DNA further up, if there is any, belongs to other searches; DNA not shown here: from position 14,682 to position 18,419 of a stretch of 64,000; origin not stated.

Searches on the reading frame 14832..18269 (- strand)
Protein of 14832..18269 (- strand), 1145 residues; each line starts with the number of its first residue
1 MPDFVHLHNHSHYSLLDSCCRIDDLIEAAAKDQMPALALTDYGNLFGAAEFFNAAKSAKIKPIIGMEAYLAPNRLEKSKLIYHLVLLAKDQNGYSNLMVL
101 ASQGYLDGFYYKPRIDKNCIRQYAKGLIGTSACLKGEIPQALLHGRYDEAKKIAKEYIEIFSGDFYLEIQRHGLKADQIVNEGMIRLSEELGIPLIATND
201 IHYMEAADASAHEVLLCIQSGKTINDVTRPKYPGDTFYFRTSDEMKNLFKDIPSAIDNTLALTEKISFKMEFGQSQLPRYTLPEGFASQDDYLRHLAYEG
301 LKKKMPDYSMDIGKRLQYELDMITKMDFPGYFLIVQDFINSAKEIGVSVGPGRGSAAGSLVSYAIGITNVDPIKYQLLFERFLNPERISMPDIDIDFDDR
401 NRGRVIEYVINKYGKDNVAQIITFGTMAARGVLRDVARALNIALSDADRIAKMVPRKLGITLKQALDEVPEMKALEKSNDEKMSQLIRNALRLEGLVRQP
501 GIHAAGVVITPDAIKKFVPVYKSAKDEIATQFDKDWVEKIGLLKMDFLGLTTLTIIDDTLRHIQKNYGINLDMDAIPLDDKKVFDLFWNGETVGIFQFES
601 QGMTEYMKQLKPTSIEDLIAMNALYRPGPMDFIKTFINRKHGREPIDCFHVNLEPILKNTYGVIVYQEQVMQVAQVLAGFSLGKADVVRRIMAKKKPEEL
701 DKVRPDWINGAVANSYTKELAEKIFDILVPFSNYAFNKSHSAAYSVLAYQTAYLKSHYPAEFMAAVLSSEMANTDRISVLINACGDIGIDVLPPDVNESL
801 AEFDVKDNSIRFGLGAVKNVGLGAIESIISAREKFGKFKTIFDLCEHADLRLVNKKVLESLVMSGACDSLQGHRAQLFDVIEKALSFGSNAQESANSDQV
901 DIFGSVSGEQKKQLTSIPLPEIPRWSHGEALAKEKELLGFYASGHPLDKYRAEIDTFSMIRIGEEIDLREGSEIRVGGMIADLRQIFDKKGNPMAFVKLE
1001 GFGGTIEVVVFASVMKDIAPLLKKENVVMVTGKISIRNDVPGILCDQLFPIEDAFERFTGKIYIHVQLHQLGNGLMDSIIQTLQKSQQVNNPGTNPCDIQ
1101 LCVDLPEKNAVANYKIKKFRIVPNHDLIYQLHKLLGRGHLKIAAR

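Call 13: find_encoding_contigs(protein=window:14832-18269:-, flank=10000, max_places=10)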
Protein window:14832-18269:- (1145 aa): no gene with exactly this product is on record in the collection.

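Call 24: list_cluster_members(proteins=[P0001, P0002, P0003, window:14832-18269:-])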
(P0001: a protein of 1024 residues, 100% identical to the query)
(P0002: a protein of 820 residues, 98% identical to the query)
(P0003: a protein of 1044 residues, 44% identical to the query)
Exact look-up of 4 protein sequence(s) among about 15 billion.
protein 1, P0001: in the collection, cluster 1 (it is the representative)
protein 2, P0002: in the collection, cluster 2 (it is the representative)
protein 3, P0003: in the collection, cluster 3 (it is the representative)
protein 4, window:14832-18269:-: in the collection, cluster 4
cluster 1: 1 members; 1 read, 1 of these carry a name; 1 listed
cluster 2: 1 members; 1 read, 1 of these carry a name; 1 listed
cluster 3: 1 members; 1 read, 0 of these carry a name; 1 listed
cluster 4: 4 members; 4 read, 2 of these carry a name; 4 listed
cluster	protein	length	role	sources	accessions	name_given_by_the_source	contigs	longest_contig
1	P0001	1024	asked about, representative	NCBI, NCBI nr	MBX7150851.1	carboxypeptidase regulatory-like domain-containing protein [bacterium]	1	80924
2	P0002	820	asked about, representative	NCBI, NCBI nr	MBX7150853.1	T9SS type A sorting domain-containing protein [bacterium]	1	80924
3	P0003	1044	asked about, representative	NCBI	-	-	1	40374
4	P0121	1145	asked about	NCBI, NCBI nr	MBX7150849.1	DNA polymerase III subunit alpha [bacterium]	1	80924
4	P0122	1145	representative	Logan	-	-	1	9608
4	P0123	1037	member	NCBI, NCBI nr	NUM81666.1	DNA polymerase III subunit alpha, partial [bacterium] | DNA polymerase III subunit alpha [bacterium]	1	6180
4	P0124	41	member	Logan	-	-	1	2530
